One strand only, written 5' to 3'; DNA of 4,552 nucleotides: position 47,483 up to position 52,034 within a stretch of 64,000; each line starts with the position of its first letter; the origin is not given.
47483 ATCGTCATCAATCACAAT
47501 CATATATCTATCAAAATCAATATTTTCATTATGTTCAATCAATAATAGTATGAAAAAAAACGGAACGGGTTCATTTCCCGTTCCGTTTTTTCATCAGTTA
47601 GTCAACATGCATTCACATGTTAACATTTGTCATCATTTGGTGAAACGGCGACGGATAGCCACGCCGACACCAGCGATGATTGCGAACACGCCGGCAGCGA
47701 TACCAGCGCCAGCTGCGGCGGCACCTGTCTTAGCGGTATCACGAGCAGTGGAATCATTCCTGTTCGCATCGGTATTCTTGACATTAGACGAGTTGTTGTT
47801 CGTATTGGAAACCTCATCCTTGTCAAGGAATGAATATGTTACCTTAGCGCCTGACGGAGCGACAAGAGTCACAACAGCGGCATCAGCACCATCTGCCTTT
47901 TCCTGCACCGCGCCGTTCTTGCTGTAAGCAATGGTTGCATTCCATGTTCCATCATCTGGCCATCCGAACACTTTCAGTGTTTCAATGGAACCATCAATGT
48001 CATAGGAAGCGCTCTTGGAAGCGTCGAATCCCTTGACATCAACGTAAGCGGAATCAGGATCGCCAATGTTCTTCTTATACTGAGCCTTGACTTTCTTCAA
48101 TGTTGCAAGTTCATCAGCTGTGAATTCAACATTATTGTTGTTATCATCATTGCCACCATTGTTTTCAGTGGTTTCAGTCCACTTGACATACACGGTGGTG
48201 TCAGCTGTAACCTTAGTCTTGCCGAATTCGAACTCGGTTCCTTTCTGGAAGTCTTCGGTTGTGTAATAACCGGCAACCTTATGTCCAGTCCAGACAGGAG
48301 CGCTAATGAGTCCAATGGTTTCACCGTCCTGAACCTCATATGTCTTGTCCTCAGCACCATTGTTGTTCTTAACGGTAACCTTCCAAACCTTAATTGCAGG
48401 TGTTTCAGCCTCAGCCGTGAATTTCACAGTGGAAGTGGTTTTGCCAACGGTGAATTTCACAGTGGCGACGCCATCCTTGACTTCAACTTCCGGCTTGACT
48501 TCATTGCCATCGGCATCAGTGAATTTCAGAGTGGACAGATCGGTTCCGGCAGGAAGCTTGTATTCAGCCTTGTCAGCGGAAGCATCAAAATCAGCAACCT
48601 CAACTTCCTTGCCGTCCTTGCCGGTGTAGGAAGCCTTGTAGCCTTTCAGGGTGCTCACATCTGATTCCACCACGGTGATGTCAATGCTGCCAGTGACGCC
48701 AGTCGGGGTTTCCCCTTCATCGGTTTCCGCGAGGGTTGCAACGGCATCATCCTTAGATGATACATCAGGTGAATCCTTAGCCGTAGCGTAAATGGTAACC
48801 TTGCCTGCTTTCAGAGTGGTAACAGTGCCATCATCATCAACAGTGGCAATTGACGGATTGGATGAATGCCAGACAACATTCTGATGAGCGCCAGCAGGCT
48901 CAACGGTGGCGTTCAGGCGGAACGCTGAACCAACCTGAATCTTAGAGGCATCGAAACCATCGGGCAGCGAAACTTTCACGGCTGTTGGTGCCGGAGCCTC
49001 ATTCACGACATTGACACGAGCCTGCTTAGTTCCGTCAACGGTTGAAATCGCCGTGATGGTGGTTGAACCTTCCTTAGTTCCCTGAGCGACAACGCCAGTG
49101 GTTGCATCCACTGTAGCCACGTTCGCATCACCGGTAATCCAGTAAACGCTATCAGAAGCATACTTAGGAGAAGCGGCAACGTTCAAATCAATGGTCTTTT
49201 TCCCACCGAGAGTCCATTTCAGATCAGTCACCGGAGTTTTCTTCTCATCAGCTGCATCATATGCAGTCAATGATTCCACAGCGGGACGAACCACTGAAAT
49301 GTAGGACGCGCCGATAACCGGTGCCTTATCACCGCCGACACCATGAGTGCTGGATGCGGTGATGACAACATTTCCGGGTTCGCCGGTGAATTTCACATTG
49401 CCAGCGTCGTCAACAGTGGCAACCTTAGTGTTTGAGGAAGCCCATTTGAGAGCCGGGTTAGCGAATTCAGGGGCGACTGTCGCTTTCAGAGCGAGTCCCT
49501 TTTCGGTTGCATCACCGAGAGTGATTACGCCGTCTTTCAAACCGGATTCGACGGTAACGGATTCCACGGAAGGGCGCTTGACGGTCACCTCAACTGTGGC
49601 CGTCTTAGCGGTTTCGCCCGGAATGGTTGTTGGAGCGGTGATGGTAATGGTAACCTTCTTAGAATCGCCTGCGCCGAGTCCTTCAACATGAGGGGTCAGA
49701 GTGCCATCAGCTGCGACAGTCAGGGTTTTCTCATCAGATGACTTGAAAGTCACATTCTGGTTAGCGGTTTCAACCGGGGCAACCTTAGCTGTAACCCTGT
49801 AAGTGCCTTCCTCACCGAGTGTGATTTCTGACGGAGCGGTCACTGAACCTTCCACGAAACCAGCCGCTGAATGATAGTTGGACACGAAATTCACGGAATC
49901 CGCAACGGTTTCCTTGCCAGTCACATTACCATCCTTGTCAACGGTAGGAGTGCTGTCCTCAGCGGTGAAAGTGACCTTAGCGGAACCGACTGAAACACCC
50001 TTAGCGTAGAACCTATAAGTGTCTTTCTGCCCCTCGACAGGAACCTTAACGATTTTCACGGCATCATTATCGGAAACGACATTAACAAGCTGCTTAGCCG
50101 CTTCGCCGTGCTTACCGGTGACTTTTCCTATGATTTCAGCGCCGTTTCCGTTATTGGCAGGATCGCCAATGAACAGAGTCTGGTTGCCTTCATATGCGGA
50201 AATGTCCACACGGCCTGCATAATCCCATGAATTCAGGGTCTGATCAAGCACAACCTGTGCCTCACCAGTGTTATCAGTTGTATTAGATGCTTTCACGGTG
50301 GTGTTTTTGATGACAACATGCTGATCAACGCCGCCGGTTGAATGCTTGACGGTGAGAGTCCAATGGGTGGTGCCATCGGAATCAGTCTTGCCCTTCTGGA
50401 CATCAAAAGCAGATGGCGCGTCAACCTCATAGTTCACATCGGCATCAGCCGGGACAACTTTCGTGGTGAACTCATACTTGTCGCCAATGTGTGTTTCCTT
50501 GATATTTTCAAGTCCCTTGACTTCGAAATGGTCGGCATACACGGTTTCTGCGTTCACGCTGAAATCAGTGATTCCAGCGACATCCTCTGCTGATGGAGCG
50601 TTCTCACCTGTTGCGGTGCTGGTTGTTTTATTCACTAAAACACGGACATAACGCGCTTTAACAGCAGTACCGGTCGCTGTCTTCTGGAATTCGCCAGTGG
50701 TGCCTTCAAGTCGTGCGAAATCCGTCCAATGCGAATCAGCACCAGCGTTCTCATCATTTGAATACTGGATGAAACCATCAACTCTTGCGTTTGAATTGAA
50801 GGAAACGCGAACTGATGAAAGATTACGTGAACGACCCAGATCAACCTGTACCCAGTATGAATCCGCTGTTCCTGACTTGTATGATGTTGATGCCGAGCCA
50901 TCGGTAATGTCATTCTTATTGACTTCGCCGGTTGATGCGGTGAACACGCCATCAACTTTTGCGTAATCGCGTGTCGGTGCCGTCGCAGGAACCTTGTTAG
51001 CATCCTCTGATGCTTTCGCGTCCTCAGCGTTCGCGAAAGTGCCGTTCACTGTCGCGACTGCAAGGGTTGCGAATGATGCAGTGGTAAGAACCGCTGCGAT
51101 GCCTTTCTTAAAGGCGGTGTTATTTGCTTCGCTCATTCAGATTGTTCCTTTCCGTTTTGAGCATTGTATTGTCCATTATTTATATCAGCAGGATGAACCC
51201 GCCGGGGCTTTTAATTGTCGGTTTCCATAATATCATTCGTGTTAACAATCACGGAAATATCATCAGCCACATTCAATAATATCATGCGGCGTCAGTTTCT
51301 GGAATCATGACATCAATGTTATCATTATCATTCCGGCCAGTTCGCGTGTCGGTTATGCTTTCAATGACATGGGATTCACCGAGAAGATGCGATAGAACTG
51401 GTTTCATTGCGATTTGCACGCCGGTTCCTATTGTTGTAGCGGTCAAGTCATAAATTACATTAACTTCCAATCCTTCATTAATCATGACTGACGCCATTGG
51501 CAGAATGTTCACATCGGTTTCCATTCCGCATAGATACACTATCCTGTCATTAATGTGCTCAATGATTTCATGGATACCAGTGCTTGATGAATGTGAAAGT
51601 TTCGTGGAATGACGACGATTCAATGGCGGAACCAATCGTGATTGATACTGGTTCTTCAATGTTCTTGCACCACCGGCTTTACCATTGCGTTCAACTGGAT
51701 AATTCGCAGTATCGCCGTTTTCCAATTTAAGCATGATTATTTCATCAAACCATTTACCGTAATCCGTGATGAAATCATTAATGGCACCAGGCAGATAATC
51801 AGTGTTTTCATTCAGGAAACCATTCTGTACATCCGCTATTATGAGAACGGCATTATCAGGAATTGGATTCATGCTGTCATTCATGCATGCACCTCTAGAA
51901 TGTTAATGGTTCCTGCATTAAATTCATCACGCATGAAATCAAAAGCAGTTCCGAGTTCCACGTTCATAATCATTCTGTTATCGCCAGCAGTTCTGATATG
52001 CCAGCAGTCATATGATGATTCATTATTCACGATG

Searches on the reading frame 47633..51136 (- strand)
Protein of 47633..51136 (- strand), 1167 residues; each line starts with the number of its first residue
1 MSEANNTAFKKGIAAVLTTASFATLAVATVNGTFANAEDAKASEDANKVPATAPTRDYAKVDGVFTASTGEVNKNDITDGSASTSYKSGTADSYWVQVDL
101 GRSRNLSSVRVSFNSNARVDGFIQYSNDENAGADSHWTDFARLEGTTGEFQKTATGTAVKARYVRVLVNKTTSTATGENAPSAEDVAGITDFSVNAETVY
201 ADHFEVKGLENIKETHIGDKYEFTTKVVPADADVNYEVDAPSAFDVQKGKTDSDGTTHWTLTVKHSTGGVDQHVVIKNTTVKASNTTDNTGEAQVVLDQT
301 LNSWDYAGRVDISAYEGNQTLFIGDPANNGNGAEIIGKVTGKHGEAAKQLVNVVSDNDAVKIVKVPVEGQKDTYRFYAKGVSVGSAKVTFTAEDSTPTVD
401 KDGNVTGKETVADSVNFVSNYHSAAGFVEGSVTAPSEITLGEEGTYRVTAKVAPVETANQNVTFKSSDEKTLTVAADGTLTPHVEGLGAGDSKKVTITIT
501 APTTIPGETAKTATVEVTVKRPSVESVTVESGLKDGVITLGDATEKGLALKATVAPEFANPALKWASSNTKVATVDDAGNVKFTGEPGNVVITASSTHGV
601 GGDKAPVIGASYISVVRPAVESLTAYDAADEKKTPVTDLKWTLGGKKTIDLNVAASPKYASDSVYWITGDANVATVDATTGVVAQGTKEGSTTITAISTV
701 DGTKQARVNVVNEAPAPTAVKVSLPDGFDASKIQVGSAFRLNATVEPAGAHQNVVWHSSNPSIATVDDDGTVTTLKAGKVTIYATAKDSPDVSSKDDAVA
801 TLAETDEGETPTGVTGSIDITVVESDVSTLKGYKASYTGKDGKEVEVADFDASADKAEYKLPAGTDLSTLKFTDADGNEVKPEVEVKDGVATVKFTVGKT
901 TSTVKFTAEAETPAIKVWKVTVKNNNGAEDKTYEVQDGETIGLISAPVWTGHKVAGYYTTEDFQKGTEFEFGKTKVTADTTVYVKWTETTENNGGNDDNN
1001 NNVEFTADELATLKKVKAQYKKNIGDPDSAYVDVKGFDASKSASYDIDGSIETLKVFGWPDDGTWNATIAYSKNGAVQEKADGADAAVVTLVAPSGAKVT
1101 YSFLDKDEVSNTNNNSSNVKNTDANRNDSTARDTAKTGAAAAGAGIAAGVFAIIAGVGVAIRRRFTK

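Call 5: search_protein_families(library=pfam, proteins=[window:47633-51136:-], max_evalue=0.01)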
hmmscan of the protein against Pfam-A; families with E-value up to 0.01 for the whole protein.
window:47633-51136:- (1167 aa): 2 families
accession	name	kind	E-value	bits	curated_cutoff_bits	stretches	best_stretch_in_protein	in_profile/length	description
PF02368.24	Big_2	-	1.4e-22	79.8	22.8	3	733-792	14-75/79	Bacterial Ig-like domain (group 2)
PF22633.2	F5_F8_type_C_2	-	4.5e-11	43.7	27.8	1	77-166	2-91/91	NedA-like, galactose-binding domain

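Call 24: search_protein_families(library=phrogs, proteins=[window:47633-51136:-], max_evalue=0.001)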
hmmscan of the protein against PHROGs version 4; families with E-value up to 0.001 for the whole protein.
window:47633-51136:- (1167 aa): 8 families
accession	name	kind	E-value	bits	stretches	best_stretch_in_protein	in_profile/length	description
phrog_215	-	head and packaging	6e-27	95.9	2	623-796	210-388/491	structural protein with Ig domain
phrog_10059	-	unknown function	4.9e-19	69.3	3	733-822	196-283/345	-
phrog_341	-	tail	1.8e-12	48.6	3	729-799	75-147/154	major tail protein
phrog_290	-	tail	7.7e-10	39.6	1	730-788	342-400/411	minor tail protein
phrog_22121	-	unknown function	7.3e-09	35.3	1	734-785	501-550/765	-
phrog_885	-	tail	5e-07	30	1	729-788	214-274/338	major tail protein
phrog_20087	-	tail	1.4e-05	26.1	1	742-794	110-161/170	tail protein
phrog_12846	-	tail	4.6e-05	23.4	1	562-711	349-476/552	tail fiber protein; Ig-domain containing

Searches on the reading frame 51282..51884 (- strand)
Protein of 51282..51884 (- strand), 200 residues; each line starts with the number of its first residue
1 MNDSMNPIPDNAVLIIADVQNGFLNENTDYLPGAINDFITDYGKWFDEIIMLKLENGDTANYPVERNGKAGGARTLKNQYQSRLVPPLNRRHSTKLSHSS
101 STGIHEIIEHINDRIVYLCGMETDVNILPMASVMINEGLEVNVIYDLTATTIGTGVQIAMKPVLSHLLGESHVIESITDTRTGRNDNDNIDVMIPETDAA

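Call 26: search_protein_families(library=pfam, proteins=[window:51282-51884:-], max_evalue=0.01)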
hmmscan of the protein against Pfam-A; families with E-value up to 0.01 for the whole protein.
window:51282-51884:- (200 aa): 1 family
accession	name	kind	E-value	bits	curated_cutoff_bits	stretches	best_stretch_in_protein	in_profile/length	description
PF00857.26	Isochorismatase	-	4.5e-09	37.1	27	1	13-160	2-160/175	Isochorismatase domain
